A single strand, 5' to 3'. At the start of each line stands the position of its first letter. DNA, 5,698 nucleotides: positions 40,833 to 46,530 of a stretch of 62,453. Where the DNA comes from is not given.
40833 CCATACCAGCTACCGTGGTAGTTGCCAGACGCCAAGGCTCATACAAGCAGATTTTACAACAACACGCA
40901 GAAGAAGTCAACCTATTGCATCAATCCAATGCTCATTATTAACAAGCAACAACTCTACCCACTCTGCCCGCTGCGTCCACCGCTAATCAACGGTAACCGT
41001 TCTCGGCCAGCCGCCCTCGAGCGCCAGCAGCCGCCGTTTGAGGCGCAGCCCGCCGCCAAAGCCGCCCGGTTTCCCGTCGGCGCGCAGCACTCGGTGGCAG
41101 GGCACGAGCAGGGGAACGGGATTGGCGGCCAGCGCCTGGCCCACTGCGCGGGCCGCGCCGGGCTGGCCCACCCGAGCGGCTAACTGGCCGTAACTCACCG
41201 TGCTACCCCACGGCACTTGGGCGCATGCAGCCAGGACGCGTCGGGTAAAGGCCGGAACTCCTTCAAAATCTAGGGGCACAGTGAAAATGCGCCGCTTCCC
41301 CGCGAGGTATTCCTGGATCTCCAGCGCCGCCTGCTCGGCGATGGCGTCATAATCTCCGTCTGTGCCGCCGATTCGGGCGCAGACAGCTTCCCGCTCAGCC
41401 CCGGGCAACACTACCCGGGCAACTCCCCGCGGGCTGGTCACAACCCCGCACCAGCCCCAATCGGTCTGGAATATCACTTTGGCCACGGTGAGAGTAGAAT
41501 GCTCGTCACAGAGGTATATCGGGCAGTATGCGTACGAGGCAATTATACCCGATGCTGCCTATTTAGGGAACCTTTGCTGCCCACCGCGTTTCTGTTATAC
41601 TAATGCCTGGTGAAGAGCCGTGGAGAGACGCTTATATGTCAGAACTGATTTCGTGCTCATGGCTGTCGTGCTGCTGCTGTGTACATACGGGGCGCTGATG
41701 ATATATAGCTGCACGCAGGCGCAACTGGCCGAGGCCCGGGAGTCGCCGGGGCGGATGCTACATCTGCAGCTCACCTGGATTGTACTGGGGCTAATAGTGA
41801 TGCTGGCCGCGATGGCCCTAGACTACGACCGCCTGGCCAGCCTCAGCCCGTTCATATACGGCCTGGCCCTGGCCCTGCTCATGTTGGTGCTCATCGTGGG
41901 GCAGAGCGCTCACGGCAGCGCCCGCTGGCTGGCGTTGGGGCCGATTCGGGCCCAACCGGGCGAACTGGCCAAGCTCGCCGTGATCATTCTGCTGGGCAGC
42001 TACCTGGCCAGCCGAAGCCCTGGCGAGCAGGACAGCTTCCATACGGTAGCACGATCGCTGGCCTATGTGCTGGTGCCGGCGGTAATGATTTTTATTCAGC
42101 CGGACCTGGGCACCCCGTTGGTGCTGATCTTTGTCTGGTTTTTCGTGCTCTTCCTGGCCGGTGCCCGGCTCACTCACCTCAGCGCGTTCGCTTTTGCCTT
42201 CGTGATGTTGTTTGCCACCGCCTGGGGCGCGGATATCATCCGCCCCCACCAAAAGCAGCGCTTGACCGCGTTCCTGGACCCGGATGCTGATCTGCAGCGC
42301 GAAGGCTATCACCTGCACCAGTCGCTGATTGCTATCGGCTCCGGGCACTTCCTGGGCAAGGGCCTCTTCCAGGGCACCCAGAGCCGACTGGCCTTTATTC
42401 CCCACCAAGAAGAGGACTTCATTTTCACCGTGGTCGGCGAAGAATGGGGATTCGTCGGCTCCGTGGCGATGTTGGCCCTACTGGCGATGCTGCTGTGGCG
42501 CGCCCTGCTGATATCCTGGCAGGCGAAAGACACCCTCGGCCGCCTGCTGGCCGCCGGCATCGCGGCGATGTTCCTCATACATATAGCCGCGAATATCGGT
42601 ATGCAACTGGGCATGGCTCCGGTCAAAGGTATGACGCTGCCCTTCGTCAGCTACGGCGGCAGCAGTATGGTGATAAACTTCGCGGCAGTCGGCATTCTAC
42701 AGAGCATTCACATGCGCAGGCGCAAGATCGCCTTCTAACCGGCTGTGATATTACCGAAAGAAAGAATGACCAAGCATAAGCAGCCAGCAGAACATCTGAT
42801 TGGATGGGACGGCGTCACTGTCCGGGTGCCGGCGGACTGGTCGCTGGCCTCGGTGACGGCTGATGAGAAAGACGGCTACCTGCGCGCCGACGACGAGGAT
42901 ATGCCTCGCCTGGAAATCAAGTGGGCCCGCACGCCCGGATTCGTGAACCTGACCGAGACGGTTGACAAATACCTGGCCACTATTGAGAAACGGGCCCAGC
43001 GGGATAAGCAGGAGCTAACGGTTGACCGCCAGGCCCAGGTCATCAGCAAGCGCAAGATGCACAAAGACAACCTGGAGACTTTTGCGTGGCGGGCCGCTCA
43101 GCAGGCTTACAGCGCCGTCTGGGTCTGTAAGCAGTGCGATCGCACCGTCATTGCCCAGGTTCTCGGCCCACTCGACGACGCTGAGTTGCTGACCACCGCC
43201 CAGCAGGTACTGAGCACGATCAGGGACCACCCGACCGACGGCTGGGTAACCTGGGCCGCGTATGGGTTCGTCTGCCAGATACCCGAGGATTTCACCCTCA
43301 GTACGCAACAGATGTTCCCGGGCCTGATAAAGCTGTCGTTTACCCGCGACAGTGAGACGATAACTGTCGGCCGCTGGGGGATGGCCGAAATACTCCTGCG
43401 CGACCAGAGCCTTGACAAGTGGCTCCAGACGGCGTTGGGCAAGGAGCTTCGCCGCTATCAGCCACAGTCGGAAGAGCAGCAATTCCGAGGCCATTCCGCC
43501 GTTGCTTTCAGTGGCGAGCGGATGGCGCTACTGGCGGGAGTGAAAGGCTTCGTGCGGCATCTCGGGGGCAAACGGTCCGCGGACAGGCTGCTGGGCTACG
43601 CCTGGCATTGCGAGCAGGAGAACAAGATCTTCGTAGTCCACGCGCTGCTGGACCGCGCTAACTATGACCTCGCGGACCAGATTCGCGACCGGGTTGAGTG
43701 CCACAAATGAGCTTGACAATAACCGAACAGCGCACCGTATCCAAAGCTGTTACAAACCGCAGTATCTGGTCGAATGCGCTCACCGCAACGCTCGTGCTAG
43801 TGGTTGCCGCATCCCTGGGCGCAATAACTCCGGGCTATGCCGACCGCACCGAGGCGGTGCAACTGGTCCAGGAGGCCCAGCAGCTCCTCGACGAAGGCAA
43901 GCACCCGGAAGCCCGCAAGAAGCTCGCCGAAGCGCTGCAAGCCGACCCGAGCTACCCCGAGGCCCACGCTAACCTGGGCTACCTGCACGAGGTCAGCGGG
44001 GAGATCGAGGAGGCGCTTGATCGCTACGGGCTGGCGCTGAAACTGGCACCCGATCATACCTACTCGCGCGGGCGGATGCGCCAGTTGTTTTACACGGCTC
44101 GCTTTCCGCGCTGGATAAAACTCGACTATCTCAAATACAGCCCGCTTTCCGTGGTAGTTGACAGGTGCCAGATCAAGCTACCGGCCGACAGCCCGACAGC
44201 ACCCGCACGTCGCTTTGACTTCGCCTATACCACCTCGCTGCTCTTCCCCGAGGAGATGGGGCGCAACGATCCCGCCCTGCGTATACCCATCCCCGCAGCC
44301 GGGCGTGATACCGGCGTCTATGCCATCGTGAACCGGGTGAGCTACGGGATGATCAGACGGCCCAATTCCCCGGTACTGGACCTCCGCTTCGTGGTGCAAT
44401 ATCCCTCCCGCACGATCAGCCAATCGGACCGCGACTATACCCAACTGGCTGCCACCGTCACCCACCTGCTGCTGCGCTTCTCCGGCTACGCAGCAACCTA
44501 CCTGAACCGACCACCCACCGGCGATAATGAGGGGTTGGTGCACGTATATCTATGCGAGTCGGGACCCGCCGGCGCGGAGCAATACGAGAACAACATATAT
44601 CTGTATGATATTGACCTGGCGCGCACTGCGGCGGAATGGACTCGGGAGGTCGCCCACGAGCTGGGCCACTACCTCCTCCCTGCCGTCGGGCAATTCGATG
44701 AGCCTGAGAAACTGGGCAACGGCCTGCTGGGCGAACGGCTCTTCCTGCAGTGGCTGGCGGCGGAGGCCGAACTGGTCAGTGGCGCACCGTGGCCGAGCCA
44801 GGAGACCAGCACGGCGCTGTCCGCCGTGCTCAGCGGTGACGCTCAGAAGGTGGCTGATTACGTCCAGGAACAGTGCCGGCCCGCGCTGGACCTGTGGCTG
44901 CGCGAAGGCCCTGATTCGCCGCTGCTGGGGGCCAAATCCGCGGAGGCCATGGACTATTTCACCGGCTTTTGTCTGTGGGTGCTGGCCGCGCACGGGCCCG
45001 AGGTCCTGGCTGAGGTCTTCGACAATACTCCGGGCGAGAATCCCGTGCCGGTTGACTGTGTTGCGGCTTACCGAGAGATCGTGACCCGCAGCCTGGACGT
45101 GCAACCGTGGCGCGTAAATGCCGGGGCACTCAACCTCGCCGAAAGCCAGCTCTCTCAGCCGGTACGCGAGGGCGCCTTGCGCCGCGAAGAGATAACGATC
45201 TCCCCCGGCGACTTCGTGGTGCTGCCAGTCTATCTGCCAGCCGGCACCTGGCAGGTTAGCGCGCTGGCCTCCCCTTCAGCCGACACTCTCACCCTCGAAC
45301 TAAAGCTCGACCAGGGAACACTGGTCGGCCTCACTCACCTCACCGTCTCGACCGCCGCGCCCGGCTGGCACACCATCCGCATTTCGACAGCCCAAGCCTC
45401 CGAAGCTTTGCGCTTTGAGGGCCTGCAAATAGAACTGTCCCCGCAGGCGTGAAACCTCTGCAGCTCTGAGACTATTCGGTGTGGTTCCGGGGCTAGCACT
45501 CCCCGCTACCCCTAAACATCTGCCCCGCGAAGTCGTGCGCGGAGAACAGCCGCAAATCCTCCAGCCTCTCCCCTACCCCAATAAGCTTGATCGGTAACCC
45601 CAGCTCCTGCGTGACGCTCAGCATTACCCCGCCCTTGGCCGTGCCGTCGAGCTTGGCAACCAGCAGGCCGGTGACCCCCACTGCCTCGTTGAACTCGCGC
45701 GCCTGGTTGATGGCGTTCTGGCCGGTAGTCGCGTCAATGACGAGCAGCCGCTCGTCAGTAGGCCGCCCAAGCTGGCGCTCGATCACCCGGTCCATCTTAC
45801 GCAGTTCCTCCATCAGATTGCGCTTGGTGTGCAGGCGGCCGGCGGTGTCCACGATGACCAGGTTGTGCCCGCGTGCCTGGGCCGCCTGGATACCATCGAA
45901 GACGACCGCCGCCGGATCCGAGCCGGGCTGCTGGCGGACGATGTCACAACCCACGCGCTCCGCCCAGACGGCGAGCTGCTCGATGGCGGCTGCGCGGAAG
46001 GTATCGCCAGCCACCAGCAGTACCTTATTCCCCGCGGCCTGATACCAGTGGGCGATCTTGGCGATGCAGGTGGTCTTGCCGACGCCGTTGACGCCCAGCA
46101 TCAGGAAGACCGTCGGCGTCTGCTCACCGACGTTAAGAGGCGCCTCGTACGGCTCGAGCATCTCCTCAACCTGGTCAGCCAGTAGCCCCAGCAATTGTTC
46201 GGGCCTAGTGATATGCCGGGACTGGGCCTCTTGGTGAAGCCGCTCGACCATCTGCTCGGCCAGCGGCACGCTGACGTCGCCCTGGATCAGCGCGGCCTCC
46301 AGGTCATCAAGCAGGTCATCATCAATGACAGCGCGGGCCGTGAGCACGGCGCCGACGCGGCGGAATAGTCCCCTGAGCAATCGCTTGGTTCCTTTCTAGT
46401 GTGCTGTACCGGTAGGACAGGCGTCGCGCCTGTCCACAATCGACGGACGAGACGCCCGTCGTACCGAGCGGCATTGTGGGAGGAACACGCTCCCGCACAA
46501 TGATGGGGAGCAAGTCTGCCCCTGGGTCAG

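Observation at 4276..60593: Five co-oriented copies of a ~226-bp, TA-flanked, TIR-bounded intergenic element (MITE-like family)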

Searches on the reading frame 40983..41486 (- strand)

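Call 29: search_protein_families(library=pfam, proteins=[window:40983-41486:-])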
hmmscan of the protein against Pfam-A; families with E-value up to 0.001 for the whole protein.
window:40983-41486:- (167 aa): 1 family
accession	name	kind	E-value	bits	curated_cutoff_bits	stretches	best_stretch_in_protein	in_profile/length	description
PF01035.26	DNA_binding_1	-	2.1e-32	111.2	27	1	79-158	1-80/81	6-O-methylguanine DNA methyltransferase, DNA binding domain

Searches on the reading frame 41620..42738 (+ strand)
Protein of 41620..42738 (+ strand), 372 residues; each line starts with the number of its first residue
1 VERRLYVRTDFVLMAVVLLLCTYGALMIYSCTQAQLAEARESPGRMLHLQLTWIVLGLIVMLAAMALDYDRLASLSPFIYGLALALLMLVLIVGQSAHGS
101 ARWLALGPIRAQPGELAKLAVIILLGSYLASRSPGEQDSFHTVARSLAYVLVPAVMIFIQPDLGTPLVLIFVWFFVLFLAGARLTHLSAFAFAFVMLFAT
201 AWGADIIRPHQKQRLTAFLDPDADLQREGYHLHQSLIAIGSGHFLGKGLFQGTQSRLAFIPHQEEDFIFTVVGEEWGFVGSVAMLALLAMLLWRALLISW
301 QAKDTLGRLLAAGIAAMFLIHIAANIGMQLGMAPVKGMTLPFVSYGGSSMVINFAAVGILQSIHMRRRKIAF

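Call 29: search_protein_families(library=pfam, proteins=[window:41620-42738:+])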
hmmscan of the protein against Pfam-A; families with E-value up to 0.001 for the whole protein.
window:41620-42738:+ (372 aa): 1 family
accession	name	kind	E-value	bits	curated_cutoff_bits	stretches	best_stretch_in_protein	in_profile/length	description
PF01098.24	FTSW_RODA_SPOVE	-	2.8e-96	323.1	26.4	1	13-368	4-355/356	Cell cycle protein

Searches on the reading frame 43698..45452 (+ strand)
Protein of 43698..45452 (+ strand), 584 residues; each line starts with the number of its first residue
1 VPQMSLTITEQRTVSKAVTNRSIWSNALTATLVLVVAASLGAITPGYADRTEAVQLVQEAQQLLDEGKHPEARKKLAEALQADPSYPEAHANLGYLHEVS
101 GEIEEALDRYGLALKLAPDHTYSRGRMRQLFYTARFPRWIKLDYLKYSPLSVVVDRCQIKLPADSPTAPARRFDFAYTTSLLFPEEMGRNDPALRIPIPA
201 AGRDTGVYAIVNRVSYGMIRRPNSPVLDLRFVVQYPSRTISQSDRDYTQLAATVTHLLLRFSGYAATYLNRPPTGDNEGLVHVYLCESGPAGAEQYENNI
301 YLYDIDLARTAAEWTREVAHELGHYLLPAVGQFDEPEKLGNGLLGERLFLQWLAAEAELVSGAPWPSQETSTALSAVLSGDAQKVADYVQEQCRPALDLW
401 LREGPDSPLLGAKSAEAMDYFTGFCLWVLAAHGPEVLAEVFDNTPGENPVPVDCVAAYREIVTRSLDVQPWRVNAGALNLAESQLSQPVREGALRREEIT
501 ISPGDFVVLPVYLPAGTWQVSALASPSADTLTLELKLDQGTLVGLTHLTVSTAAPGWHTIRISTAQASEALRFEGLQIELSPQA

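Call 29: search_protein_families(library=pfam, proteins=[window:43698-45452:+])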
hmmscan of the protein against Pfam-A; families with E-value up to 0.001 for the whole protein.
window:43698-45452:+ (584 aa): 6 families
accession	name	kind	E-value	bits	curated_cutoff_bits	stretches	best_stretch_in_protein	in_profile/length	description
PF13414.12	TPR_11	-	4.9e-10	39.4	26.8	1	62-97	3-38/42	TPR repeat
PF07719.23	TPR_2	-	1.3e-08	34.8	27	1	87-120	1-34/34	Tetratricopeptide repeat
PF14559.12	TPR_19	-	2e-08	34.8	25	1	63-121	1-59/68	Tetratricopeptide repeat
PF13432.12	TPR_16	-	2e-07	31.8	32.7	1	59-119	3-63/65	Tetratricopeptide repeat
PF13428.12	TPR_14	-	1.2e-05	25.9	23.5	0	58-95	6-43/44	Tetratricopeptide repeat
PF00515.34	TPR_1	-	0.0001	22.4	27.8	0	87-120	1-34/34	Tetratricopeptide repeat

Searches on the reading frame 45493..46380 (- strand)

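Call 29: search_protein_families(library=pfam, proteins=[window:45493-46380:-])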
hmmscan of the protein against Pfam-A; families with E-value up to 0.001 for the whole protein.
window:45493-46380:- (295 aa): 9 families
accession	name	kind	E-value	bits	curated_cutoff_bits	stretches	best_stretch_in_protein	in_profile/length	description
PF00448.28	SRP54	-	3.3e-75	252.5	22.7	1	89-289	1-195/196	SRP54-type protein, GTPase domain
PF02881.24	SRP54_N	-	8.4e-11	42.4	22.4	1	6-69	2-73/75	SRP54-type protein, helical bundle domain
PF13604.12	AAA_30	-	2.3e-06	27.9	27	1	90-187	19-104/191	AAA domain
PF13401.12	AAA_22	-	9.4e-06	26.4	27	1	89-199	5-110/130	AAA domain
PF13207.12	AAA_17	-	5.5e-05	23.9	27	1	95-195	1-94/136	AAA domain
PF02374.21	ArsA_ATPase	-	6.6e-05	22.7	24.3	0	91-126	3-38/305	Anion-transporting ATPase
PF25199.1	nSTAND_NTPase5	-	7.1e-05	23.1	34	1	70-131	24-84/145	Novel STAND NTPase 5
PF13671.12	AAA_33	-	0.00014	22.6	27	1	91-207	1-98/143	AAA domain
PF13245.12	AAA_19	-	0.00063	20.4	25.1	0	89-132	11-55/134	AAA domain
